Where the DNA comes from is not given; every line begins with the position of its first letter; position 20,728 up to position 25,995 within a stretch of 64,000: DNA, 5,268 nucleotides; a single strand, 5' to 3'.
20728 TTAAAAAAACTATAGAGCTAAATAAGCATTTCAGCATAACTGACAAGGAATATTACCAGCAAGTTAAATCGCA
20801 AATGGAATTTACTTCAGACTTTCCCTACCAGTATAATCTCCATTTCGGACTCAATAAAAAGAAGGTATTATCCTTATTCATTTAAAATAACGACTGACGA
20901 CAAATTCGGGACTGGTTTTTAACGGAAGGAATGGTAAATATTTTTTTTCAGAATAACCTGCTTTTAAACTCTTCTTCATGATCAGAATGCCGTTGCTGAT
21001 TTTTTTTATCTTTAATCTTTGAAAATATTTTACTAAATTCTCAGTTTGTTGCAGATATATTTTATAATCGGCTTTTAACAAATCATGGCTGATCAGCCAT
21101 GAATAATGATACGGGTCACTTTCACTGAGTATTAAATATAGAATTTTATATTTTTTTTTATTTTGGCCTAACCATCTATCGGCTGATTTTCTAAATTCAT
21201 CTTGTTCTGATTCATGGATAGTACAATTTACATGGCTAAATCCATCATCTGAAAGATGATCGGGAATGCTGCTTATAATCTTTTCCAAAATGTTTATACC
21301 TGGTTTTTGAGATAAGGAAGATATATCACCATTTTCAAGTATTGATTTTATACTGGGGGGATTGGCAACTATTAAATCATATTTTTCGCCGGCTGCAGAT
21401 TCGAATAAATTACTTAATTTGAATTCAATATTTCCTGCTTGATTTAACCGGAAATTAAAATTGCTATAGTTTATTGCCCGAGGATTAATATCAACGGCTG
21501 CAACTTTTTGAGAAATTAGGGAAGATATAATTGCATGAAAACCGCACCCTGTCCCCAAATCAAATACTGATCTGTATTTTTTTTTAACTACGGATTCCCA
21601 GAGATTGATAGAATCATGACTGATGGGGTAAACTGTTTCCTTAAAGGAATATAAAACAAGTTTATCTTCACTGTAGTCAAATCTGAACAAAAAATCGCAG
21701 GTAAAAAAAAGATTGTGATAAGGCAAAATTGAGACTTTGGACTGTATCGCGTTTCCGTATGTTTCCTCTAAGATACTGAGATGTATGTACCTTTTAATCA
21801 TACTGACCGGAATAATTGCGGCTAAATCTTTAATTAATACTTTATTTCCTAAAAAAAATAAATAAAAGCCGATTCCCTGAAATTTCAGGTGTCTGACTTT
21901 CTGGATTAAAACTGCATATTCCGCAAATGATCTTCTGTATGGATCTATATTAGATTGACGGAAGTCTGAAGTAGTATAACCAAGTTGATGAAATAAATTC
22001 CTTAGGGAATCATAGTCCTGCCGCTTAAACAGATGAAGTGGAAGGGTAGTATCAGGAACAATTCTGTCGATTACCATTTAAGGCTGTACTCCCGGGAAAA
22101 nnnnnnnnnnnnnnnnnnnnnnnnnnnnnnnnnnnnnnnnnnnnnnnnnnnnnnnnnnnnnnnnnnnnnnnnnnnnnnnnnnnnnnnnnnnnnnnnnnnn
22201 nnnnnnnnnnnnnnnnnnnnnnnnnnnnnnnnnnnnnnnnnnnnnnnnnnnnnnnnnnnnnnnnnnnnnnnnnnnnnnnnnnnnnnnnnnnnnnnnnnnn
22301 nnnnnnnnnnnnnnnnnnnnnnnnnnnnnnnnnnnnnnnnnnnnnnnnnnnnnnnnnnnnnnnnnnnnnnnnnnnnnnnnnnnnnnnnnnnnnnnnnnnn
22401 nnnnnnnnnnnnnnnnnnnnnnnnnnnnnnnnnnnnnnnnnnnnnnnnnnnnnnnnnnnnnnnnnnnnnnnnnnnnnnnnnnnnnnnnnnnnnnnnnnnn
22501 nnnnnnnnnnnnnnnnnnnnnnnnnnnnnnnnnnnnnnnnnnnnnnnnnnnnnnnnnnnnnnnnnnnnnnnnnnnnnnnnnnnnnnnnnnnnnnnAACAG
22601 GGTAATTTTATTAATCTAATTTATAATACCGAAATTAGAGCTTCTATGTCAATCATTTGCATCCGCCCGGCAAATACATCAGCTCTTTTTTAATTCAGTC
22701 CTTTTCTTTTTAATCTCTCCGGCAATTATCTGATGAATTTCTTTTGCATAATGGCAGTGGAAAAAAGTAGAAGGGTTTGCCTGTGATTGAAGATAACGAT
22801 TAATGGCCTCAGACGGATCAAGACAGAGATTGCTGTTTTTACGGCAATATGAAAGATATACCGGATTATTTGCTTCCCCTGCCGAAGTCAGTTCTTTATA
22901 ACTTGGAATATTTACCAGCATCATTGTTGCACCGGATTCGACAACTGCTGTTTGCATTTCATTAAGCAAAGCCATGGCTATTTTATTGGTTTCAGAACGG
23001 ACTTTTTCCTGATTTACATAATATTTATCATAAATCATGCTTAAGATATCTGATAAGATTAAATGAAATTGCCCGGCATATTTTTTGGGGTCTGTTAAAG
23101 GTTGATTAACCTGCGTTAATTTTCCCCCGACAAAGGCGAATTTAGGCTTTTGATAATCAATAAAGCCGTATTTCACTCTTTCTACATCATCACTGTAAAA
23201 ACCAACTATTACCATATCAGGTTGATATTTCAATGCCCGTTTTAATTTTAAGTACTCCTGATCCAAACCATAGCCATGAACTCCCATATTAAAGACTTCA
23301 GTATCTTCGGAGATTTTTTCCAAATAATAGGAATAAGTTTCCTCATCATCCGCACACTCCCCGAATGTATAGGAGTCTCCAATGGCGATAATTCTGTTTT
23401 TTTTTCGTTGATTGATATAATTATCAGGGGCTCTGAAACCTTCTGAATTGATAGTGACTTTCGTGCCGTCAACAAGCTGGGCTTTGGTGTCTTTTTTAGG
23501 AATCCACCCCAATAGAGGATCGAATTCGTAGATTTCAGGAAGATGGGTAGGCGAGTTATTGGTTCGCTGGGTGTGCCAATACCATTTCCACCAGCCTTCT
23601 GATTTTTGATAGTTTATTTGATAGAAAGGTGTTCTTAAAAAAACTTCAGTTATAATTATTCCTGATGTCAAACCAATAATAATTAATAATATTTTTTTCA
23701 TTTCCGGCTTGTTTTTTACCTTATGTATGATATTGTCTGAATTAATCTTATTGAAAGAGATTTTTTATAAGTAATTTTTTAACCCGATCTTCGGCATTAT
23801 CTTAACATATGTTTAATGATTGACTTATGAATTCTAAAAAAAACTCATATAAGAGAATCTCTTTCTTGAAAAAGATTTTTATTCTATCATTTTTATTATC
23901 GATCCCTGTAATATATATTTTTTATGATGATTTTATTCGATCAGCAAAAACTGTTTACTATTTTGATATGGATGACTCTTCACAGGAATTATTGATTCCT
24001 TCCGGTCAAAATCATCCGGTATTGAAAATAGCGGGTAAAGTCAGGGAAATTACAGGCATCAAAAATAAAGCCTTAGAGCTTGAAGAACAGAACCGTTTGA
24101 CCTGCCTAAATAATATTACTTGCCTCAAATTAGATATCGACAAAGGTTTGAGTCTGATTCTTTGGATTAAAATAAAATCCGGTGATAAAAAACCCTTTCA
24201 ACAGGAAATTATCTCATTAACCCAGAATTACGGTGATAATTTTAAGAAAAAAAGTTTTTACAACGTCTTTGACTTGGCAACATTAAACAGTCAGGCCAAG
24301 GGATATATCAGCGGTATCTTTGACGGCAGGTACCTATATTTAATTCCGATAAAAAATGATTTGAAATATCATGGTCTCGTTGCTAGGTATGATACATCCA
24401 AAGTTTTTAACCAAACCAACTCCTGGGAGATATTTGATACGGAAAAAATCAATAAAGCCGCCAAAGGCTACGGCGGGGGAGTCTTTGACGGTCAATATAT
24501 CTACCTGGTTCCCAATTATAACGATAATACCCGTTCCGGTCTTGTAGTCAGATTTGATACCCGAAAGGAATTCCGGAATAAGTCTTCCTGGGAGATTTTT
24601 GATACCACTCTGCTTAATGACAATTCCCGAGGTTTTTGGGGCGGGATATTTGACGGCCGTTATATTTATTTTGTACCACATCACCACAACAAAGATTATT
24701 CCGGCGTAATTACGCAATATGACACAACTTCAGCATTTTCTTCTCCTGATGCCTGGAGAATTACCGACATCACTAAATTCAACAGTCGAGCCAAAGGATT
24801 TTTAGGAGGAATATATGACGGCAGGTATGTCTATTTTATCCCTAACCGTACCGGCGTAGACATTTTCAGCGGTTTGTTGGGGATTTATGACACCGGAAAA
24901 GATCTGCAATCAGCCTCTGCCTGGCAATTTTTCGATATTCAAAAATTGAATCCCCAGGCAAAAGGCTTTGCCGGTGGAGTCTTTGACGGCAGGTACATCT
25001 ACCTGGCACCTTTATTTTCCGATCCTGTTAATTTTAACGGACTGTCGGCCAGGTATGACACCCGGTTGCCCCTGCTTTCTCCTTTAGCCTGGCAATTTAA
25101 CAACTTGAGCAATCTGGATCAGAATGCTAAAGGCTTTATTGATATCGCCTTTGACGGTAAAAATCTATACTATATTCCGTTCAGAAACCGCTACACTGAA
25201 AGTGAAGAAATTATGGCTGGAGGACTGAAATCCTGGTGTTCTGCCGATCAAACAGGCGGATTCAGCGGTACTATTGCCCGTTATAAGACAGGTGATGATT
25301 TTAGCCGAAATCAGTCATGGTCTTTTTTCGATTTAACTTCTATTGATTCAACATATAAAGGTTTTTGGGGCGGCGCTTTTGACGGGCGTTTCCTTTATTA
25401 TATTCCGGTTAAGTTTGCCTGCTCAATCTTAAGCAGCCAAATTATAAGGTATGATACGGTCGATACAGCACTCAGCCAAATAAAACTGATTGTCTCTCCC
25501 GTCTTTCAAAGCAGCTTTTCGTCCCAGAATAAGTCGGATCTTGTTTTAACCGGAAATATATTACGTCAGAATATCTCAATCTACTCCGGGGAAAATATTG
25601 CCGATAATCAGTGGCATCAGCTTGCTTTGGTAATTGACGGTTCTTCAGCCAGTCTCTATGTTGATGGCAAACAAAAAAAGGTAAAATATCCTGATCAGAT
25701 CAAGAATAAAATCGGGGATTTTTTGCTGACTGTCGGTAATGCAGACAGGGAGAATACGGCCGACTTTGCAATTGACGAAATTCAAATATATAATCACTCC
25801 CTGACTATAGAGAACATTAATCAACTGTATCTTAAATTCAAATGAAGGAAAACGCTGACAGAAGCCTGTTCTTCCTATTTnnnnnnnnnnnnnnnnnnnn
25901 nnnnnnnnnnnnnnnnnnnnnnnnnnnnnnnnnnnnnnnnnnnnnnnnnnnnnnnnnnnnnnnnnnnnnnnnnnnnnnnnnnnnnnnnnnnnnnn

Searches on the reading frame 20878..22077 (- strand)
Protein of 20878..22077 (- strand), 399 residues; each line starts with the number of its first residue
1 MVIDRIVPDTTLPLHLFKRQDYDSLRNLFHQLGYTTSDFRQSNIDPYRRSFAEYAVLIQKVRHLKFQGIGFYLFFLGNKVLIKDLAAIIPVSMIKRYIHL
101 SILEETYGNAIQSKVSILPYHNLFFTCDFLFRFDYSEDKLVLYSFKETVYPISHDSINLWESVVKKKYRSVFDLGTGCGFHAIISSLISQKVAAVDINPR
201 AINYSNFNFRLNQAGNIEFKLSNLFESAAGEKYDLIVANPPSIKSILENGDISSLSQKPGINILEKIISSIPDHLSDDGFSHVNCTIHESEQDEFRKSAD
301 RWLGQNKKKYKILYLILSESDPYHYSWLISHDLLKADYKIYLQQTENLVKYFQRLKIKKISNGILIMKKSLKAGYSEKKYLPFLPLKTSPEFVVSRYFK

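Call 5: search_protein_families(library=pfam, proteins=[window:20878-22077:-])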
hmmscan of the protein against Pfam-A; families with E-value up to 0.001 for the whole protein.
window:20878-22077:- (399 aa): 5 families
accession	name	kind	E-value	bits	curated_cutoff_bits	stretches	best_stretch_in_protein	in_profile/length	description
PF05175.20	MTS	-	2e-12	47.5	23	1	161-242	25-108/170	Methyltransferase small domain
PF06325.19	PrmA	-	7.3e-12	45.8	22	1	156-268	151-262/296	Ribosomal protein L11 methyltransferase (PrmA)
PF13847.12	Methyltransf_31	-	2e-08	34.5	27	1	168-266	4-111/145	Methyltransferase domain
PF02475.24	TRM5-TYW2_MTfase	-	0.00028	21.3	28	1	169-217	38-88/164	TRM5/TYW2 methyltransferase domain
PF13649.12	Methyltransf_25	-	0.00083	20.4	27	0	171-238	1-70/97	Methyltransferase domain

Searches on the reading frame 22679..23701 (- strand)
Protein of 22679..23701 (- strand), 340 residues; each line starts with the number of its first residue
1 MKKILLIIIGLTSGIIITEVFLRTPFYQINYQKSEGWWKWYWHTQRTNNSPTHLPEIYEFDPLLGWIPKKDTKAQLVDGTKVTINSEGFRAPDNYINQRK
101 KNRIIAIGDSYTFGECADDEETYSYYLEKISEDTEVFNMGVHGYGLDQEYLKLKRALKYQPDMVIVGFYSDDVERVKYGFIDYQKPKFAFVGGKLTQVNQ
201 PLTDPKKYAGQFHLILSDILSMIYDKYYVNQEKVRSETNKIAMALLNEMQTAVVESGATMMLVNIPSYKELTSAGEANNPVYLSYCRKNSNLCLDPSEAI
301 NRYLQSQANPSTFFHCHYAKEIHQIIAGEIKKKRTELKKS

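Call 5: search_protein_families(library=pfam, proteins=[window:22679-23701:-])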
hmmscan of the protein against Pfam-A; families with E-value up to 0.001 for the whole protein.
window:22679-23701:- (340 aa): 1 family
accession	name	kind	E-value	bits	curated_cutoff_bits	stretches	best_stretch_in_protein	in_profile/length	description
PF13472.12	Lipase_GDSL_2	-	0.00013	23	32.9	1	106-168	1-70/178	GDSL-like Lipase/Acylhydrolase family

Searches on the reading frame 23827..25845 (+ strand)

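Call 5: search_protein_families(library=pfam, proteins=[window:23827-25845:+])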
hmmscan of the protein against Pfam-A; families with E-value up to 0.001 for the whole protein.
window:23827-25845:+ (672 aa): 5 families
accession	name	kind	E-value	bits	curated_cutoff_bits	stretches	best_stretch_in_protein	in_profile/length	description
PF13385.13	Laminin_G_3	-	3.6e-14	53.6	27.6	1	581-664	66-150/151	Concanavalin A-like lectin/glucanases superfamily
PF02210.31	Laminin_G_2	-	1.3e-05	26.1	22.9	1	580-627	38-86/126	Laminin G domain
PF10564.14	MAR_sialic_bdg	-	0.00033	21.1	25.1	0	182-213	24-55/94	Sialic-acid binding micronemal adhesive repeat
PF22925.3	TS_C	-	0.00049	20.2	27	1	588-660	124-200/202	Trans-sialidase, C-terminal domain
PF00054.30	Laminin_G_1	-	0.00087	19.9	24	0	580-622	39-82/131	Laminin G domain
